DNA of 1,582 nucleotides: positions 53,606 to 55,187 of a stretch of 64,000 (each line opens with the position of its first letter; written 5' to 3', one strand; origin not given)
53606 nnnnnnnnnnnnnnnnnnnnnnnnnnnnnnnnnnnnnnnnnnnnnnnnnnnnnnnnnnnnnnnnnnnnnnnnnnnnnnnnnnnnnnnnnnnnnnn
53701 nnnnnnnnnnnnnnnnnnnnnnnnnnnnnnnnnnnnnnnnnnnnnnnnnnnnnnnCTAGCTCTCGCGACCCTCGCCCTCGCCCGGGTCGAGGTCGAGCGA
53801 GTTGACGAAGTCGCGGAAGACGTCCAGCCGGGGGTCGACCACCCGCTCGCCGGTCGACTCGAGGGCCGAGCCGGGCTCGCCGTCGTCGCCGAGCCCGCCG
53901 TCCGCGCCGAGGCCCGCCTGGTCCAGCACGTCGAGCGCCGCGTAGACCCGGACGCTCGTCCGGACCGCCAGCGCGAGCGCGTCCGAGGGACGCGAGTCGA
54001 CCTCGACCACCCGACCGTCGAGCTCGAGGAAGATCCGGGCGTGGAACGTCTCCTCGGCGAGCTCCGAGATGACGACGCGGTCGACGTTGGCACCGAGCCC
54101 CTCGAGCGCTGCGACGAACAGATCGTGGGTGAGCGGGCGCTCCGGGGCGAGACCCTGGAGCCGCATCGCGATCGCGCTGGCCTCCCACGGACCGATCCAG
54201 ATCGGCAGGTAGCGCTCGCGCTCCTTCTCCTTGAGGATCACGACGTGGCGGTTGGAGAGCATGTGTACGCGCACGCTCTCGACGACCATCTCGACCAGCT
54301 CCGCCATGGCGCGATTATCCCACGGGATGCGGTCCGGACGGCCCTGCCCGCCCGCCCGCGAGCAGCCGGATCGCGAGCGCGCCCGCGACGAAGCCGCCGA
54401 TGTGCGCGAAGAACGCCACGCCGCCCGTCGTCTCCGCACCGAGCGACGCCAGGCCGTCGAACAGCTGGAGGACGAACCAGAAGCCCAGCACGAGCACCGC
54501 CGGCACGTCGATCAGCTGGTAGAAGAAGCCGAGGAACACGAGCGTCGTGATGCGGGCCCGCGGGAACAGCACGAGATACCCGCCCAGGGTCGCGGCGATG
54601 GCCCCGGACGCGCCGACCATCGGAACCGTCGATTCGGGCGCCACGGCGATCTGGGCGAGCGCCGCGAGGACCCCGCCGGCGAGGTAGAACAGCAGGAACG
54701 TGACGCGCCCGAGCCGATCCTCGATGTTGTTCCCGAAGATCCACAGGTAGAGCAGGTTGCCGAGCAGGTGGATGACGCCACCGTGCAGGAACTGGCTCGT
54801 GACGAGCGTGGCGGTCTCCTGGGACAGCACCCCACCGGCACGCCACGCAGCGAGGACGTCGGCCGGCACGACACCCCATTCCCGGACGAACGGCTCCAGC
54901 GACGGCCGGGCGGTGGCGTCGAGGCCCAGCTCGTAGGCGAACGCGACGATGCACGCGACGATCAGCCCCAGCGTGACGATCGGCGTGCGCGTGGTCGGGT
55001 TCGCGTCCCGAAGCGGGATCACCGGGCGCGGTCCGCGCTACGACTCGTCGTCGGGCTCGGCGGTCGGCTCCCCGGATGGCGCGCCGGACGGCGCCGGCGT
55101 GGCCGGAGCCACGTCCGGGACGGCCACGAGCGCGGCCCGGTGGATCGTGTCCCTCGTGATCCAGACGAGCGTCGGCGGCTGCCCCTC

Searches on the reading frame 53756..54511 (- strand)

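Call 47: search_protein_families(library=pfam, proteins=[window:53756-54511:-], max_evalue=0.0001)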
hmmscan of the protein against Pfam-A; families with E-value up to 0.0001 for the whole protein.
window:53756-54511:- (251 aa): 1 family
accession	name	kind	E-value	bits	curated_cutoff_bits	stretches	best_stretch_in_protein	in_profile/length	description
PF02577.19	BFN_dom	-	2.4e-38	130.9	27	1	91-201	1-109/112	Bifunctional nuclease domain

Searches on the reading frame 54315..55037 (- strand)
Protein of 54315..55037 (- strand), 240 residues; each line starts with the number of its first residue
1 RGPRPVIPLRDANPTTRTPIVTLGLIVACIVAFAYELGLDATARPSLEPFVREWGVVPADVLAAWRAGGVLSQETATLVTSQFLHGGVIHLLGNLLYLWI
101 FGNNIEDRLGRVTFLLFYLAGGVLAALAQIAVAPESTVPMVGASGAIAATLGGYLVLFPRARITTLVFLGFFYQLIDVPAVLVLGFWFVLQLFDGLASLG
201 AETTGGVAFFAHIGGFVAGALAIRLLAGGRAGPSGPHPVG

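Call 47: search_protein_families(library=pfam, proteins=[window:54315-55037:-], max_evalue=0.0001)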
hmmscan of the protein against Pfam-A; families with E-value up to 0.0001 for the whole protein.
window:54315-55037:- (240 aa): 1 family
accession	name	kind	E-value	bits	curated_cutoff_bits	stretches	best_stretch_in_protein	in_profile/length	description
PF01694.28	Rhomboid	-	1.6e-33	116.4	22.6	1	74-226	3-140/143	Rhomboid domain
